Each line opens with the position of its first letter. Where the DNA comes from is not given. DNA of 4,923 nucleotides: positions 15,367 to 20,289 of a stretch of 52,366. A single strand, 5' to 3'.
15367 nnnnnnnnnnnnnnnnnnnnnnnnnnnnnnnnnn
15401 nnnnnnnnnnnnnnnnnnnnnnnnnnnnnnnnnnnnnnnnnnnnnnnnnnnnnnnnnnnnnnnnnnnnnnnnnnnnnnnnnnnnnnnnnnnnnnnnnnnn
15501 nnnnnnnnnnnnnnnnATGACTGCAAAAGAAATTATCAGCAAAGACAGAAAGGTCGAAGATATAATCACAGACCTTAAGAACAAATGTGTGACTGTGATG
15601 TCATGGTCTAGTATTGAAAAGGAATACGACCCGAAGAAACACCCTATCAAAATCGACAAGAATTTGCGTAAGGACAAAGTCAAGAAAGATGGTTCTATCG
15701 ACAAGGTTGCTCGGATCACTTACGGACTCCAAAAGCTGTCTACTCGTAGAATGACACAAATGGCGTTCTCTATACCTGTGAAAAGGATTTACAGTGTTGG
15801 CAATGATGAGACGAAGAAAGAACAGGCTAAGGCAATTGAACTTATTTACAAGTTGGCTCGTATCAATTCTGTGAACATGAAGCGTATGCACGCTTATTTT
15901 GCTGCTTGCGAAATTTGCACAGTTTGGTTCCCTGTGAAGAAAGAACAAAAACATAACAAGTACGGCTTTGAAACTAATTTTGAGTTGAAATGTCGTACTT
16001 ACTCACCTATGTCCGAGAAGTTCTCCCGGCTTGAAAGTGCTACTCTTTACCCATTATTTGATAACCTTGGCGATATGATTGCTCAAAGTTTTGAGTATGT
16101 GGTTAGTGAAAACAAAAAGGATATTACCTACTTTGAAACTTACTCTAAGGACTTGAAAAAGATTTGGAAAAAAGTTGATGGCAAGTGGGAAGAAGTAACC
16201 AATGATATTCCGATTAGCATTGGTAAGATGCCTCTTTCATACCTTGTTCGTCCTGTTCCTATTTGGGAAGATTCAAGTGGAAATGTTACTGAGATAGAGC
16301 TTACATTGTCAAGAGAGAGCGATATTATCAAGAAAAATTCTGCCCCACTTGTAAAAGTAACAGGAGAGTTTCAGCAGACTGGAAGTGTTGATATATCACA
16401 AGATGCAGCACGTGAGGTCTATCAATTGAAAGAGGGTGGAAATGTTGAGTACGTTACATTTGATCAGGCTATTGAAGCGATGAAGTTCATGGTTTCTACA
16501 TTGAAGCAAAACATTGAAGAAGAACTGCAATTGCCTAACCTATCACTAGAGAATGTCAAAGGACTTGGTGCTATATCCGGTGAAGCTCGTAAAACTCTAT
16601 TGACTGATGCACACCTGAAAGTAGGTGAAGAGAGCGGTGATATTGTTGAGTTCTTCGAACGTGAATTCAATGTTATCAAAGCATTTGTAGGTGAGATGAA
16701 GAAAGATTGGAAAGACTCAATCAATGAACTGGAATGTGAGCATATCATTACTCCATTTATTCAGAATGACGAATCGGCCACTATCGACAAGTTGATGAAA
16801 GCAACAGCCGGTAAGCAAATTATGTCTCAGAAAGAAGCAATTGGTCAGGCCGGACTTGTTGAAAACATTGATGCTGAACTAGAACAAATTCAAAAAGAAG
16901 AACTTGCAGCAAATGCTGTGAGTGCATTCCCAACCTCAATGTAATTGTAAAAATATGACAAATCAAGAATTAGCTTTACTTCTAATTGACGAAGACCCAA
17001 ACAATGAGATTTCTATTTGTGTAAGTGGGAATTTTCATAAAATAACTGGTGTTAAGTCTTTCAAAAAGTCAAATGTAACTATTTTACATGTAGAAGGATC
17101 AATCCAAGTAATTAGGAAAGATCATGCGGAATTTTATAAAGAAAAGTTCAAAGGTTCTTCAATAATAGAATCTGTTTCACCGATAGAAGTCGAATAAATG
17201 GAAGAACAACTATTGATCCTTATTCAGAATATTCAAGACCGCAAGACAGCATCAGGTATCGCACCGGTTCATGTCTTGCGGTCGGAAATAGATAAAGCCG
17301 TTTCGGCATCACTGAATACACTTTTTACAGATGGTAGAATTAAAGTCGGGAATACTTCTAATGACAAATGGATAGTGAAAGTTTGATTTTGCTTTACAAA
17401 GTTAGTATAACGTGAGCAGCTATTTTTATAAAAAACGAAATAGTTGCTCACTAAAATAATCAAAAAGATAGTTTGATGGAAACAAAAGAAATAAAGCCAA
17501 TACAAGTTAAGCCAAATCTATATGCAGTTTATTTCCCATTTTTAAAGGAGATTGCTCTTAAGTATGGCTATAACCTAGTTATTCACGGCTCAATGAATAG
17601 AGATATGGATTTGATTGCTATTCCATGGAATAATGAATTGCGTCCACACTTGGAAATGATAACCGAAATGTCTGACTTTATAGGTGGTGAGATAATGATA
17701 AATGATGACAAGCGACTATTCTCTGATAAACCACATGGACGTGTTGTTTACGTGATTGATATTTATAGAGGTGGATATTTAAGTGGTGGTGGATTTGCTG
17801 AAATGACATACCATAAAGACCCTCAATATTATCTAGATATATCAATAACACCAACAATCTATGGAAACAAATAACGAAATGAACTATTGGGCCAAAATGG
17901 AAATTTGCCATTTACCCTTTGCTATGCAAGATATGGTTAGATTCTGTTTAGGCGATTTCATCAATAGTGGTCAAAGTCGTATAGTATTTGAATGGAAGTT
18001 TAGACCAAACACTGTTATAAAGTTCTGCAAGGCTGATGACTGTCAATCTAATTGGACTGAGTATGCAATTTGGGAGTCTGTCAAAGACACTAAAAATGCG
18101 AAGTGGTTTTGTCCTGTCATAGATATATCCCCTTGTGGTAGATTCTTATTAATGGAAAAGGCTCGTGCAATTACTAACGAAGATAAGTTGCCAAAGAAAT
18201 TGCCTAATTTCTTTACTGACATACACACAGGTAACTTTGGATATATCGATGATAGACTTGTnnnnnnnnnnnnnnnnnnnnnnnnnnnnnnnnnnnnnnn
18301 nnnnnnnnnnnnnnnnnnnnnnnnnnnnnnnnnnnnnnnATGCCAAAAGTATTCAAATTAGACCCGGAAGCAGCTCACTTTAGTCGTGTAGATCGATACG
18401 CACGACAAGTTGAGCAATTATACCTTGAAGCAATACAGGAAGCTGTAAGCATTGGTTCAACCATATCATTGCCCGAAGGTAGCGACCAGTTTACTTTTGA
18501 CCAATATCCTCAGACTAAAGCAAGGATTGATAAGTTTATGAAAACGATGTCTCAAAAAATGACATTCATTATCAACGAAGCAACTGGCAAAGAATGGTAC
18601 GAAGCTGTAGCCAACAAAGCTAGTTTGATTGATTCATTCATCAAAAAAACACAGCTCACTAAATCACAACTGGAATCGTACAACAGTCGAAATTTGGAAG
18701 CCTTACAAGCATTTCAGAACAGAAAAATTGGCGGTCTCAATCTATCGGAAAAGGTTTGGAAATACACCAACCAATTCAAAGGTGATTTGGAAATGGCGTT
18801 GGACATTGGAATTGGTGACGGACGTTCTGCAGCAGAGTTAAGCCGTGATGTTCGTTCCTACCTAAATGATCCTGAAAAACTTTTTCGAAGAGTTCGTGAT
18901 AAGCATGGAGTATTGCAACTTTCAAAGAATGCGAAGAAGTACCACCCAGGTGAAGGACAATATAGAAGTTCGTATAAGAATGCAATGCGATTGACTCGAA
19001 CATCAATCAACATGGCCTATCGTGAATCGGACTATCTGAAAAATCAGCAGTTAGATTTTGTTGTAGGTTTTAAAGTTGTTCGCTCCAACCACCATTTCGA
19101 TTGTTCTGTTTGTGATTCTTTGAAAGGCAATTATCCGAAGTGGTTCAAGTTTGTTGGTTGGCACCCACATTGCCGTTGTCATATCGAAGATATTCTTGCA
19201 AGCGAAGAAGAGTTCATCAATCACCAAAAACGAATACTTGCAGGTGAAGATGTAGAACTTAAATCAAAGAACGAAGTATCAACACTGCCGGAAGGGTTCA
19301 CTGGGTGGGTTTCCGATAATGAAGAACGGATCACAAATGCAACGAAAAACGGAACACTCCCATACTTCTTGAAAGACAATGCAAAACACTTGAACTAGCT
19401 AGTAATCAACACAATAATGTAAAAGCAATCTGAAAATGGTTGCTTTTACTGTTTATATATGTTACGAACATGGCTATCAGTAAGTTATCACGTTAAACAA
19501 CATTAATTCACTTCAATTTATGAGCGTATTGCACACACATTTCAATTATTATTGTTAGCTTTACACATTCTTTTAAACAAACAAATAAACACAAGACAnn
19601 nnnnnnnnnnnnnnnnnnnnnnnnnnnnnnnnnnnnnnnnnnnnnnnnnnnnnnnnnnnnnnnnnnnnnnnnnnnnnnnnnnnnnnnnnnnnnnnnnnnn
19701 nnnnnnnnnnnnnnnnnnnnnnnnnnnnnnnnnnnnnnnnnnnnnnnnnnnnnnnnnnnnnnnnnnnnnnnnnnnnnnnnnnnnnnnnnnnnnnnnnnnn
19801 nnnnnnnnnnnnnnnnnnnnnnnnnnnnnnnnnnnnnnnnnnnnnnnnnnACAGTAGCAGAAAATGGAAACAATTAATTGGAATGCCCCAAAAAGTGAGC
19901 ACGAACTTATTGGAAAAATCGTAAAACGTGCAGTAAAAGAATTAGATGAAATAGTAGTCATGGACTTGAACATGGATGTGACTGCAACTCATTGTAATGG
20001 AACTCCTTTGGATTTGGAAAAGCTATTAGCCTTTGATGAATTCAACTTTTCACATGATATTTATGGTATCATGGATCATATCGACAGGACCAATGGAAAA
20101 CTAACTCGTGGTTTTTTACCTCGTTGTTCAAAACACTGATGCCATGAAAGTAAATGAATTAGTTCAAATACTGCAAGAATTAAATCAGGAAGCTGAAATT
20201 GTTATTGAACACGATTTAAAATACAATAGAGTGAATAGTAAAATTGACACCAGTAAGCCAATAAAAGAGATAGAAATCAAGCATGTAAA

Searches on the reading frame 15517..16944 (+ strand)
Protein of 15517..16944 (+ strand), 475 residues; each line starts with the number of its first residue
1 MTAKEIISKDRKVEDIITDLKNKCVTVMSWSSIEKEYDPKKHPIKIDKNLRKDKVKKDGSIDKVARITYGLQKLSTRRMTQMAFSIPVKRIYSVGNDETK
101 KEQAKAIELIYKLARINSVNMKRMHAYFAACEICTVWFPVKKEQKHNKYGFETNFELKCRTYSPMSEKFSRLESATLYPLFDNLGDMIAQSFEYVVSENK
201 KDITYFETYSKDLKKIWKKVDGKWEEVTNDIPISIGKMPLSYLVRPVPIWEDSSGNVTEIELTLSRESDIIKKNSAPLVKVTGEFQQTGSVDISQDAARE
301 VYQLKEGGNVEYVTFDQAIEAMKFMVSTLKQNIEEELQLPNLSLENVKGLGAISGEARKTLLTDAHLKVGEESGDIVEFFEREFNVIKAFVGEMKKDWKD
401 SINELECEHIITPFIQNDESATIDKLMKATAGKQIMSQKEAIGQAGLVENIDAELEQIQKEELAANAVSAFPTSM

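Call 88: search_protein_families(library=phrogs, proteins=[window:15517-16944:+], max_evalue=0.00001)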
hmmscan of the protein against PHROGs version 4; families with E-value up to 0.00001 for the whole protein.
window:15517-16944:+ (475 aa): 2 families
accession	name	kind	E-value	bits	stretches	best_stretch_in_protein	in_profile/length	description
phrog_64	-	head and packaging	8.2e-36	124.6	1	35-466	97-499/547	portal protein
phrog_9064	-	head and packaging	4.1e-07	30.8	1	303-462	55-206/228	portal protein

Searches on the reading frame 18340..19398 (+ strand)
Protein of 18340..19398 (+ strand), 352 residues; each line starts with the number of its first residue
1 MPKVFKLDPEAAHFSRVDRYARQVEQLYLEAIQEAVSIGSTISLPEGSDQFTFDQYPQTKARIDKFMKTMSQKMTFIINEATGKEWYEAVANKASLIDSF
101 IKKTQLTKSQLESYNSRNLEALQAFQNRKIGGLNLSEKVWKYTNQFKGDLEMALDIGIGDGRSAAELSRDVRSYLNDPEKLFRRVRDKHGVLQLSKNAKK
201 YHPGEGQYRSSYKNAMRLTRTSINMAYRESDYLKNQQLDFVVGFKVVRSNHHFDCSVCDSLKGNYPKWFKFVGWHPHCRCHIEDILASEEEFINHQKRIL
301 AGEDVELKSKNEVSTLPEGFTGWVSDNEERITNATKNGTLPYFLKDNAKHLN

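Call 88: search_protein_families(library=phrogs, proteins=[window:18340-19398:+], max_evalue=0.00001)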
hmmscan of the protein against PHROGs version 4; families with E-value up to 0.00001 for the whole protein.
window:18340-19398:+ (352 aa): 9 families
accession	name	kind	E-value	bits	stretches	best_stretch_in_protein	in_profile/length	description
phrog_35295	-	unknown function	9.7e-122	409.1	1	10-350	16-370/794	-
phrog_16625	-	moron, auxiliary metabolic gene and host takeover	2.1e-86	292.1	2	196-350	223-378/869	Bxa ADP-ribosyl transferase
phrog_7625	-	head and packaging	5.7e-81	273.9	1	10-349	10-311/504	head morphogenesis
phrog_115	-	head and packaging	9.2e-26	92.2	1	53-304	120-335/665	minor head protein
phrog_1657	-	head and packaging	2.9e-23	83.7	1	50-298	59-311/337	head morphogenesis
phrog_595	-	head and packaging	4.8e-14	53.6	1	19-293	77-305/513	head maturation protease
phrog_4728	-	head and packaging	3.8e-11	43.5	1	113-309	151-319/591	head morphogenesis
phrog_21401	-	tail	1.5e-07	31.3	1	58-286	60-275/566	pilot protein for DNA ejection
phrog_2841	-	head and packaging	2.6e-06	27.7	1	106-280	156-301/525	minor head protein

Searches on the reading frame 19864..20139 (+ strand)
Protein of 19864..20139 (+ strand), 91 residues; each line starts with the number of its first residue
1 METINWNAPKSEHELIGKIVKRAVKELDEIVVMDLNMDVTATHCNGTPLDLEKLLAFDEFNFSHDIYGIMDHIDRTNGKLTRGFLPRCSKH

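Call 9: search_protein_families(library=pfam, proteins=[window:19864-20139:+], max_evalue=0.01)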
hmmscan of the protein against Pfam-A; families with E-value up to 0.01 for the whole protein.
window:19864-20139:+ (91 aa): 1 family
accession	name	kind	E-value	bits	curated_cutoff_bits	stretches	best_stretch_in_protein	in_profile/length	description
PF21779.2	DUF6874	-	7.1e-28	97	27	1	12-89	2-83/84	Family of unknown function (DUF6874)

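Call 10: search_protein_families(library=phrogs, proteins=[window:19864-20139:+], max_evalue=0.001)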
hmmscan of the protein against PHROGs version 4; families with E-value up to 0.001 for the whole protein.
window:19864-20139:+ (91 aa): 1 family
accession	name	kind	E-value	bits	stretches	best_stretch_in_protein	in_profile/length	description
phrog_12453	-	unknown function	3e-18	67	1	10-88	3-85/92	-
